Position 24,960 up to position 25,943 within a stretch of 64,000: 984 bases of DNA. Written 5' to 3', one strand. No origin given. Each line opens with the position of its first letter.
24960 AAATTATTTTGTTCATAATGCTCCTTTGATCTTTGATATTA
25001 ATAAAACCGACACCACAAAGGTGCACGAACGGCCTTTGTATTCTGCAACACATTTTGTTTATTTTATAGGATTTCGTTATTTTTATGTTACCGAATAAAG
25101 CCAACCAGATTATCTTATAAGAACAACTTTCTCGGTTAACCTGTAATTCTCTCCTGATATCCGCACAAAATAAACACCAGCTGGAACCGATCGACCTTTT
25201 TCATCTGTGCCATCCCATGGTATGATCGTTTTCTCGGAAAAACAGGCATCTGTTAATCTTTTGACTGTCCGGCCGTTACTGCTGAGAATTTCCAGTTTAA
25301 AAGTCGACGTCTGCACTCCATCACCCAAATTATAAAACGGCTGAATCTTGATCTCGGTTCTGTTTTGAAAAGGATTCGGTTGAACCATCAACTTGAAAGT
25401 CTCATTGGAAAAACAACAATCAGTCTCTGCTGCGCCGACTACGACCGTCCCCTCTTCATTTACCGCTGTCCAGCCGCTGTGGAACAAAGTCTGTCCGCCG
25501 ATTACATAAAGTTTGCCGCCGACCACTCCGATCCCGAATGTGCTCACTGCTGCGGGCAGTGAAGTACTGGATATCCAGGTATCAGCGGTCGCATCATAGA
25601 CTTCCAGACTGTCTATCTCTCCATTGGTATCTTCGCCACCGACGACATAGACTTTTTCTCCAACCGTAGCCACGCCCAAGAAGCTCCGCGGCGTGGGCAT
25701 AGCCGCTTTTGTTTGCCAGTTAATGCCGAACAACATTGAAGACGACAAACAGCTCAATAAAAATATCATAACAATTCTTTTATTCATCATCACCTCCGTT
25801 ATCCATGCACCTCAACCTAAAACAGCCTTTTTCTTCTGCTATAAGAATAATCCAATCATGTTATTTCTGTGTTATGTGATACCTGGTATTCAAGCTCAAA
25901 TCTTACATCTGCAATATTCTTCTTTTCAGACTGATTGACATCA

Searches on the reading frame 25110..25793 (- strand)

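Call 12: search_protein_families(library=pfam, proteins=[window:25110-25793:-], max_evalue=0.00001)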
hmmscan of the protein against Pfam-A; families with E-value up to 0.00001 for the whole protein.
window:25110-25793:- (227 aa): 7 families
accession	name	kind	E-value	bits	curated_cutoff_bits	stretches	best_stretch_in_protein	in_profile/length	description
PF01344.31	Kelch_1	-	5.6e-15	55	20.1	1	35-79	1-45/46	Kelch motif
PF25210.1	Kelch_FKB95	-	6.1e-09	36.3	70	1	33-102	30-99/268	FKB95, Kelch-repeats domain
PF24681.1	Kelch_KLHDC2_KLHL20_DRC7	-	7.9e-09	35.6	50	1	25-102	93-174/221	KLHDC2/KLHL20/DRC7 Kelch-repeats domain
PF13964.12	Kelch_6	-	2.2e-06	27.9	25.3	0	35-74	1-41/50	Kelch motif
PF13415.12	Kelch_3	-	4.4e-06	27.2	22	0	45-85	1-42/48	Galactose oxidase, central domain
PF07646.21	Kelch_2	-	4.4e-06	26.8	21.3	0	41-80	7-48/48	Kelch motif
PF13860.13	FlgD_ig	-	9.4e-06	26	27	0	163-215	23-76/79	FlgD Ig-like domain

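Call 67: search_protein_families(library=ncbifam, proteins=[window:25110-25793:-], max_evalue=0.0001)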
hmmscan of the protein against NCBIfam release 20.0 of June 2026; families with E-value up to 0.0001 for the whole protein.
window:25110-25793:- (227 aa): 3 families
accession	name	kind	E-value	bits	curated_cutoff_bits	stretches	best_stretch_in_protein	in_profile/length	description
NF033707.1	T9SS_sortase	equivalog_domain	2.3e-07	28.9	420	1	133-213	997-1076/1095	type IX secretion system sortase PorU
TIGR04183.1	Por_Secre_tail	domain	2.2e-06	27.6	23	1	139-224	3-70/72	T9SS type A sorting domain-containing protein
NF053608.1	Lsa66_OmpA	equivalog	7.4e-06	24.6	700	1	144-221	161-235/581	fibronectin-binding adhesin Lsa66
